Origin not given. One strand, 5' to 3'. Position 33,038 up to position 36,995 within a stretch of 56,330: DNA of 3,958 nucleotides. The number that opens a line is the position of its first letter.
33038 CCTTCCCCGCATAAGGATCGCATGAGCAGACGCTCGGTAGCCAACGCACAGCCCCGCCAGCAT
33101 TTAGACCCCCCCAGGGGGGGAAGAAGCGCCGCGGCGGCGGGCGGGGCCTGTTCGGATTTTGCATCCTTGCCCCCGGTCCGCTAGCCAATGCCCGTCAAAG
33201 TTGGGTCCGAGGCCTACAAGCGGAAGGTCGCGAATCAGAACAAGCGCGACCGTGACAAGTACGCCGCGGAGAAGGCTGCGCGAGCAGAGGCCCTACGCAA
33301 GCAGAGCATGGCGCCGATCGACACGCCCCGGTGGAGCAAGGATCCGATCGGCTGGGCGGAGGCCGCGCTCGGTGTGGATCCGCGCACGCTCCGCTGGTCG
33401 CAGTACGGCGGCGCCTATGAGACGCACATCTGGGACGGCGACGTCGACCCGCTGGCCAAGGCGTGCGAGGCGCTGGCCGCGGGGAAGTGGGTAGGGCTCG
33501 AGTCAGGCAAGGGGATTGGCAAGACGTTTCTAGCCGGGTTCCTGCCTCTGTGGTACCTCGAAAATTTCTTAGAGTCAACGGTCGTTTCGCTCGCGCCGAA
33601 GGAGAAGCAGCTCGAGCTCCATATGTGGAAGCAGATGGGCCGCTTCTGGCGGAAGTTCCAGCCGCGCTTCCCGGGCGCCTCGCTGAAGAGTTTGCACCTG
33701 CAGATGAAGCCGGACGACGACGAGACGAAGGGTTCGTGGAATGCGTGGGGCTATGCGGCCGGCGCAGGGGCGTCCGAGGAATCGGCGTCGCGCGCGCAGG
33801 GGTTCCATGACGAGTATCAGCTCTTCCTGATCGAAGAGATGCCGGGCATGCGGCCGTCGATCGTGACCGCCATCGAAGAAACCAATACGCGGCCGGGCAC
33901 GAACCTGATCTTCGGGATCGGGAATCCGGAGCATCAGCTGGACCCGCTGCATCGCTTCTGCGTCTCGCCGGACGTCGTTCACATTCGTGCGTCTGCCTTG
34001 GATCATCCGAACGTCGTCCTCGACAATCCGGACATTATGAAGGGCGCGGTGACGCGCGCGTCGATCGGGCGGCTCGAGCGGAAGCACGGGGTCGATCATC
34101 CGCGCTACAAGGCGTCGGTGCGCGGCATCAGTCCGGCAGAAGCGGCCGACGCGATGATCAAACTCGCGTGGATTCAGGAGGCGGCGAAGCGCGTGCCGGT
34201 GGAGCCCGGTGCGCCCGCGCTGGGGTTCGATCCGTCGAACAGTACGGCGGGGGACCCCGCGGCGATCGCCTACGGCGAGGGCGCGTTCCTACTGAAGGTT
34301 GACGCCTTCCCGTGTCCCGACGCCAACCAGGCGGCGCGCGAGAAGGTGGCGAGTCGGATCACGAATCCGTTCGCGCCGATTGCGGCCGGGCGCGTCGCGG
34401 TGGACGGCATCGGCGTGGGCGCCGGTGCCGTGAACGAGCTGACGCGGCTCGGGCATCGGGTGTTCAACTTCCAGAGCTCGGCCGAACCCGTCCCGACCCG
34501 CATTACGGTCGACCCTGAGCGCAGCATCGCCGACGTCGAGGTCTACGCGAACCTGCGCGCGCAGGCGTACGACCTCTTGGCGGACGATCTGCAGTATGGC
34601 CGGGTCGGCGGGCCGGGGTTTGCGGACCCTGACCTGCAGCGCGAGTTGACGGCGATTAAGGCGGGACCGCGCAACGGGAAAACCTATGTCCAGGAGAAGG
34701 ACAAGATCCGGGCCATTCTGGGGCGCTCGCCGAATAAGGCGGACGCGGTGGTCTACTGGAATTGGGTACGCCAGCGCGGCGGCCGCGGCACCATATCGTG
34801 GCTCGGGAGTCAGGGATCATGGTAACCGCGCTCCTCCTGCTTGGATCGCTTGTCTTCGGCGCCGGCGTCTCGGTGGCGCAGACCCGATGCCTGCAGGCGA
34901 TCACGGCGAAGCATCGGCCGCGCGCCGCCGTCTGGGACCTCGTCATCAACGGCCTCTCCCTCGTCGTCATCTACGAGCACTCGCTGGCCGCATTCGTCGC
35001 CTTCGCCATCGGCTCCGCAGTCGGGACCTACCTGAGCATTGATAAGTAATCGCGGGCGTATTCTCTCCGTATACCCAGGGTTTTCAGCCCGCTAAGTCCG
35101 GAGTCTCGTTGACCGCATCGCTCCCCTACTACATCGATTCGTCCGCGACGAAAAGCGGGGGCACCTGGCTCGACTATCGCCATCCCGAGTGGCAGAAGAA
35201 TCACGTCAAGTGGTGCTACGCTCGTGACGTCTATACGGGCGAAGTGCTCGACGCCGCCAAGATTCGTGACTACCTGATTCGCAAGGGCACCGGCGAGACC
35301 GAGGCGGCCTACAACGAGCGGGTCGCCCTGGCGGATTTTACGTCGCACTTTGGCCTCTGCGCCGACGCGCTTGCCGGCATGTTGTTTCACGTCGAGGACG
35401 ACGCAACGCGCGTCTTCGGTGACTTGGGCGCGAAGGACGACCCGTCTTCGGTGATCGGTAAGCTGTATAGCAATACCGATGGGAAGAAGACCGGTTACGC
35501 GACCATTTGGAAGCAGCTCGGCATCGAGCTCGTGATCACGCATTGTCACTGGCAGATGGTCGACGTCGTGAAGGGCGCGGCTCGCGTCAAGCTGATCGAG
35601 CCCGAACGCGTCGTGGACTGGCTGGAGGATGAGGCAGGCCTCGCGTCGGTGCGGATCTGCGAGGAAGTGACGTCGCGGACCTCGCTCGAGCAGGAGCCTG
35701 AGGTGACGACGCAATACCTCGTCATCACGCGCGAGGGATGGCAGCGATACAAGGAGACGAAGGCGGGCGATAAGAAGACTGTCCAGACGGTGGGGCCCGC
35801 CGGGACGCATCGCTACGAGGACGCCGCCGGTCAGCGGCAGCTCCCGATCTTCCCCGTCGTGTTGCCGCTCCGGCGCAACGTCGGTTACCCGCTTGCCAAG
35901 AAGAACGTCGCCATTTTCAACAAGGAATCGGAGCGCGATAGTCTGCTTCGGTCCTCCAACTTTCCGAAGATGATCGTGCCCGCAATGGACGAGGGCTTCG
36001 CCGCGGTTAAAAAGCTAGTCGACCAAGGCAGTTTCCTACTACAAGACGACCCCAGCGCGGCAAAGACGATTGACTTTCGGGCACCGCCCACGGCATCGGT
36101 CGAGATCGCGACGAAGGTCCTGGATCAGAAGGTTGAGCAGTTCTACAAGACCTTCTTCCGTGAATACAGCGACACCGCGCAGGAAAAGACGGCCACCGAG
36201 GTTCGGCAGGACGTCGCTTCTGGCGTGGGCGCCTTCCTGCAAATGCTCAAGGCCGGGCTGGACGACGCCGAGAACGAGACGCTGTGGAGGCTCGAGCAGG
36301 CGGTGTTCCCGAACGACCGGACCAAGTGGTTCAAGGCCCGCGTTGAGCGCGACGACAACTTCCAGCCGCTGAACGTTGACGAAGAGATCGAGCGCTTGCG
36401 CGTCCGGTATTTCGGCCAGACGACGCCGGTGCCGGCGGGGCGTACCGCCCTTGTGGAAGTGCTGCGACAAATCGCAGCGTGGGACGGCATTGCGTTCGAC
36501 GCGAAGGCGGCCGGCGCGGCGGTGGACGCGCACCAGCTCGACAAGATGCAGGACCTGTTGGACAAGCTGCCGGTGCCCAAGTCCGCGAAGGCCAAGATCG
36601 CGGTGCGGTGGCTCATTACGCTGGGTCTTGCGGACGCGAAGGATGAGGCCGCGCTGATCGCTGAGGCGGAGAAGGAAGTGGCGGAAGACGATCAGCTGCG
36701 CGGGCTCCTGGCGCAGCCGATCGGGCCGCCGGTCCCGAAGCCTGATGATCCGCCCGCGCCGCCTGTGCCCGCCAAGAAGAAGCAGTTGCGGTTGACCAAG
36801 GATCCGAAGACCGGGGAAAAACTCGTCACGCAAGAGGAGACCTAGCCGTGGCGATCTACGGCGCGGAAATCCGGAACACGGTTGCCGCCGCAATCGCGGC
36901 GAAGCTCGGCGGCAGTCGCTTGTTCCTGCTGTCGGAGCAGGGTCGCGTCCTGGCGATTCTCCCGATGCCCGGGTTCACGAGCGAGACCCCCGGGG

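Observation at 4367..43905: Recurrent 14-15 nt motif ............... upstream of nearly every operon: candidate phage-specific promoter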

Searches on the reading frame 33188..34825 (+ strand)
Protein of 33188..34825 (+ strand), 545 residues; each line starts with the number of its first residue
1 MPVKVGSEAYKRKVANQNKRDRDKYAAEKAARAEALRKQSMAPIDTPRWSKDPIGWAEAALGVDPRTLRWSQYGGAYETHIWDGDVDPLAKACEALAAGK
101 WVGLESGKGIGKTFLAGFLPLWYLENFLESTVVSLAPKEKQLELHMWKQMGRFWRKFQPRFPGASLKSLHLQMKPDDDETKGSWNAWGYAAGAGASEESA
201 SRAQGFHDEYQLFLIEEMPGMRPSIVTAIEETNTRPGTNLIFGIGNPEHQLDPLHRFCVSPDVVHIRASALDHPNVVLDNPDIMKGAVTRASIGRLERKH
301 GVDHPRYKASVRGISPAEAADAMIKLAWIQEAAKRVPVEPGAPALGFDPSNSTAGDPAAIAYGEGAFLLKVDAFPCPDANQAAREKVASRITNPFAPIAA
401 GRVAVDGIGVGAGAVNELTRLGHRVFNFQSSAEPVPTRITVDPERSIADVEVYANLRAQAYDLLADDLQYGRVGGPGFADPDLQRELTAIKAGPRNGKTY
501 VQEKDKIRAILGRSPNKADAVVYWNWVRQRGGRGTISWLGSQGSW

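Call 7: search_protein_families(library=pfam, proteins=[window:33188-34825:+], max_evalue=0.01)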
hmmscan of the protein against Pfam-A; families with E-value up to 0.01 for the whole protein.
window:33188-34825:+ (545 aa): 0 families

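Call 22: find_related_loci(query=window:33188-34825:+, collection=viral_contigs, flank=10000)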
Query window:33188-34825:+ (545 aa) in viral_contigs; peptide patterns used: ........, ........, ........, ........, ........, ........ (x = any residue, [..] = any of these).
31 stretches matched a pattern; 31 encode a relative of the query (tblastn E <= 1e-3); 31 distinct loci.
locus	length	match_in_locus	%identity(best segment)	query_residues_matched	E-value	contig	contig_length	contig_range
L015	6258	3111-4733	72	1-545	0e+0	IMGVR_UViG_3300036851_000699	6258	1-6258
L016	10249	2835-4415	52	1-545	2e-163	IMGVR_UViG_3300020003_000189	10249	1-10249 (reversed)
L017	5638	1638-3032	44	46-528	2e-121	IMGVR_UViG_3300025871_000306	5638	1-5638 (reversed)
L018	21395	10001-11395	44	46-528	4e-121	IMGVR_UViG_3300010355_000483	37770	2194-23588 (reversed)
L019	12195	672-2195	42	27-541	4e-119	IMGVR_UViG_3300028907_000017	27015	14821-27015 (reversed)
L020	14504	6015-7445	44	45-535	8e-118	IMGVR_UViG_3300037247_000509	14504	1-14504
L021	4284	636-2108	42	24-530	8e-117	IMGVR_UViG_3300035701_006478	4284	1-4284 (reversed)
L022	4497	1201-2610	43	48-530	8e-112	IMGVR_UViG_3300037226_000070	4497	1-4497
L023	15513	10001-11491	39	31-528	2e-110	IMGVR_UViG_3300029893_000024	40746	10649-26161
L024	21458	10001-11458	39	36-528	1e-110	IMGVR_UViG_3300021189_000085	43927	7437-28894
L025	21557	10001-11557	40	17-529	1e-109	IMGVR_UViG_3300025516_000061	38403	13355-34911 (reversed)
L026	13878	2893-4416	39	21-532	2e-107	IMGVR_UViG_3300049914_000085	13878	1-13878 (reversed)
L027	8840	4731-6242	40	49-530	1e-106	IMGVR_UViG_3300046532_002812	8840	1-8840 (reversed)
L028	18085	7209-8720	41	49-530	2e-105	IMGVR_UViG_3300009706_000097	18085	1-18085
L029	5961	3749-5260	41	49-530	1e-105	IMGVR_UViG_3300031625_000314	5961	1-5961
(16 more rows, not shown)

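Call 37: search_dna_similar(query=window:33188-34825:+, collection=phages, mode=protein, max_rows=15)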
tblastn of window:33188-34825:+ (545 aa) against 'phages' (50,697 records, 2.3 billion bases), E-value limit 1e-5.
Records with a match: 29; places in all: 29; records where one place covers at least 80% of the query: 2.
Best place of each record, by identity: <60% 29.
By first word of the organism name: Arthrobacter 26; Caudoviricetes 1; Bacteriophage 1; Phage 1.
By host as written in the record: Arthrobacter sp. ATCC 21022 26; - 2; Methanosarcinales 1.
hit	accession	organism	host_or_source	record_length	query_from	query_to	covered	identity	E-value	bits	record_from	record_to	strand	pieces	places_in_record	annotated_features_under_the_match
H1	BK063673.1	Caudoviricetes sp. vir525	Methanosarcinales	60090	52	522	86%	24.8%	4e-16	88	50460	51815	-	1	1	terminase large subunit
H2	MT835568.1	Bacteriophage sp.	human fecal samples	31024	78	522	82%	24.8%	4e-11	72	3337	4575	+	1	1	record has no annotation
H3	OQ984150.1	Phage C72C1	-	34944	48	370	59%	25.1%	1e-10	71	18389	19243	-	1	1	hypothetical protein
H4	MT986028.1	Arthrobacter phage Thunderclap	Arthrobacter sp. ATCC 21022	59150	49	346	55%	23.0%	1e-11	74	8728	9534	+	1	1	22: terminase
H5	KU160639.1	Arthrobacter phage Anansi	Arthrobacter sp. ATCC 21022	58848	49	346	55%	23.0%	1e-11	74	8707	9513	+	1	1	22: terminase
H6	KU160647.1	Arthrobacter phage Gorgeous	Arthrobacter sp. ATCC 21022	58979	49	346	55%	23.0%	1e-11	74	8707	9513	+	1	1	22: terminase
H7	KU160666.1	Arthrobacter phage SorJuana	Arthrobacter sp. ATCC 21022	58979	49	346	55%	23.0%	1e-11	74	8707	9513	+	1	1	22: terminase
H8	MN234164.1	Arthrobacter phage Yeezus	Arthrobacter sp. ATCC 21022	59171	49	346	55%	23.0%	1e-11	74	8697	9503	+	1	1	21: terminase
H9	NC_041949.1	Arthrobacter phage Amigo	Arthrobacter sp. ATCC 21022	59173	49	346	55%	23.0%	1e-11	74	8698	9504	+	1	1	22: terminase large subunit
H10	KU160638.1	Arthrobacter phage Amigo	Arthrobacter sp. ATCC 21022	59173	49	346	55%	23.0%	1e-11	74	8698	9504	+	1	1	22: terminase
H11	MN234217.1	Arthrobacter phage Ichor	Arthrobacter sp. ATCC 21022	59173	49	346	55%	23.0%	1e-11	74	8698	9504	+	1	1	21: terminase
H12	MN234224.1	Arthrobacter phage Jaek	Arthrobacter sp. ATCC 21022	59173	49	346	55%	23.0%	1e-11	74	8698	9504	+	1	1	21: terminase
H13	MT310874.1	Arthrobacter phage Boersma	Arthrobacter sp. ATCC 21022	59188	49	346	55%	23.0%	1e-11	74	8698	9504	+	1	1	23: terminase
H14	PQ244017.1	Arthrobacter phage Amavida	Arthrobacter sp. ATCC 21022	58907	49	346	55%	23.0%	1e-11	74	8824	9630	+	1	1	24: terminase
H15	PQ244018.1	Arthrobacter phage Heylee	Arthrobacter sp. ATCC 21022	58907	49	346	55%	23.0%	1e-11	74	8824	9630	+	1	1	24: terminase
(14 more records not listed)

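Call 59: find_related_loci(query=A4, collection=genome_contigs, flank=10000)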
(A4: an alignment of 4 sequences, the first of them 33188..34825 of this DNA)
Query A4 (545 aa) in genome_contigs; peptide patterns used: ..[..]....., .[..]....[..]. (x = any residue, [..] = any of these).
18 stretches matched a pattern, but none encodes a relative of the query by tblastn (E <= 1e-3).

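Call 75: search_protein_families(library=phrogs, proteins=[window:33188-34825:+], max_evalue=0.001)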
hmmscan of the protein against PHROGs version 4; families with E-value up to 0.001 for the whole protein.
window:33188-34825:+ (545 aa): 2 families
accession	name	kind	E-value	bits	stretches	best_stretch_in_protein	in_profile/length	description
phrog_2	-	head and packaging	2.7e-18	67.1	1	101-528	279-592/807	terminase large subunit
phrog_5902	-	unknown function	4.8e-11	43.5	1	94-327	43-268/359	-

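Call 80: search_protein_families(library=pfam, proteins=[L016:1509-1877:+, L016:102-323:-], max_evalue=0.01)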
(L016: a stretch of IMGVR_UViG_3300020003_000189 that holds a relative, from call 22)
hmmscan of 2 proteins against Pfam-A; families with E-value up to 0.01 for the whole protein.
L016:1509-1877:+ (122 aa): 0 families

L016:102-323:- (73 aa): 0 families

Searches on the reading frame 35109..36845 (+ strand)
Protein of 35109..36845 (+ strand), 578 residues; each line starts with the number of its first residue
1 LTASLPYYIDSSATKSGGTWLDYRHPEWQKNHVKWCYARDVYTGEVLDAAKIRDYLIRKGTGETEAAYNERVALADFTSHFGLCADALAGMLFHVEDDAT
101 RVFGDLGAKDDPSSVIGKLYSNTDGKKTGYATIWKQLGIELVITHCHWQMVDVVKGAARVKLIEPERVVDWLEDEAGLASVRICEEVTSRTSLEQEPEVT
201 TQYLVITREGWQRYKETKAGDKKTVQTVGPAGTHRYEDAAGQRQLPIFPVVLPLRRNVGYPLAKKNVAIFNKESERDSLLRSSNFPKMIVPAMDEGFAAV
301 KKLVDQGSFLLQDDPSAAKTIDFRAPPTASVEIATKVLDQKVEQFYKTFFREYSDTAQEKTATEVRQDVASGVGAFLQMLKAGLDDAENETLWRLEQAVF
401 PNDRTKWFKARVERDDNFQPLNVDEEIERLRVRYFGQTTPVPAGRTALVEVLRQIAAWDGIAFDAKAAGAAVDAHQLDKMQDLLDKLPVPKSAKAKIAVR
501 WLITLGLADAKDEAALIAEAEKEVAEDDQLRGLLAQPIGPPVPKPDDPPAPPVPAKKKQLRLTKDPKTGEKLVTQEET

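Call 7: search_protein_families(library=pfam, proteins=[window:35109-36845:+], max_evalue=0.01)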
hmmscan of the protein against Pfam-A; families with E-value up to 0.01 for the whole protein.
window:35109-36845:+ (578 aa): 1 family
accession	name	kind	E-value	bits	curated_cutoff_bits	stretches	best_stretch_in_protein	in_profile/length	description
PF13264.11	DUF4055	-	0.0032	18.1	25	1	262-386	5-127/140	Domain of unknown function (DUF4055)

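Call 23: find_related_loci(query=window:35109-36845:+, collection=viral_contigs, flank=10000)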
Query window:35109-36845:+ (578 aa) in viral_contigs; peptide patterns used: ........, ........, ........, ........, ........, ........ (x = any residue, [..] = any of these).
3 stretches matched a pattern; 2 encode a relative of the query (tblastn E <= 1e-3); 2 distinct loci.
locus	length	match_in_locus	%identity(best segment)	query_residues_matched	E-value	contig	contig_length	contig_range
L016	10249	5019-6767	73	1-577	0e+0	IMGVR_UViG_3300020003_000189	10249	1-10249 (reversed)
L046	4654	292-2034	72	1-576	0e+0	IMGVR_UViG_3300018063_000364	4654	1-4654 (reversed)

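Call 75: search_protein_families(library=phrogs, proteins=[window:35109-36845:+], max_evalue=0.001)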
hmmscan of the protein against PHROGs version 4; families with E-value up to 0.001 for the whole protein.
window:35109-36845:+ (578 aa): 1 family
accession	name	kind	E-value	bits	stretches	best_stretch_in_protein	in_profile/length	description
phrog_145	-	head and packaging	1.4e-24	87.8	1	22-391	11-388/493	portal protein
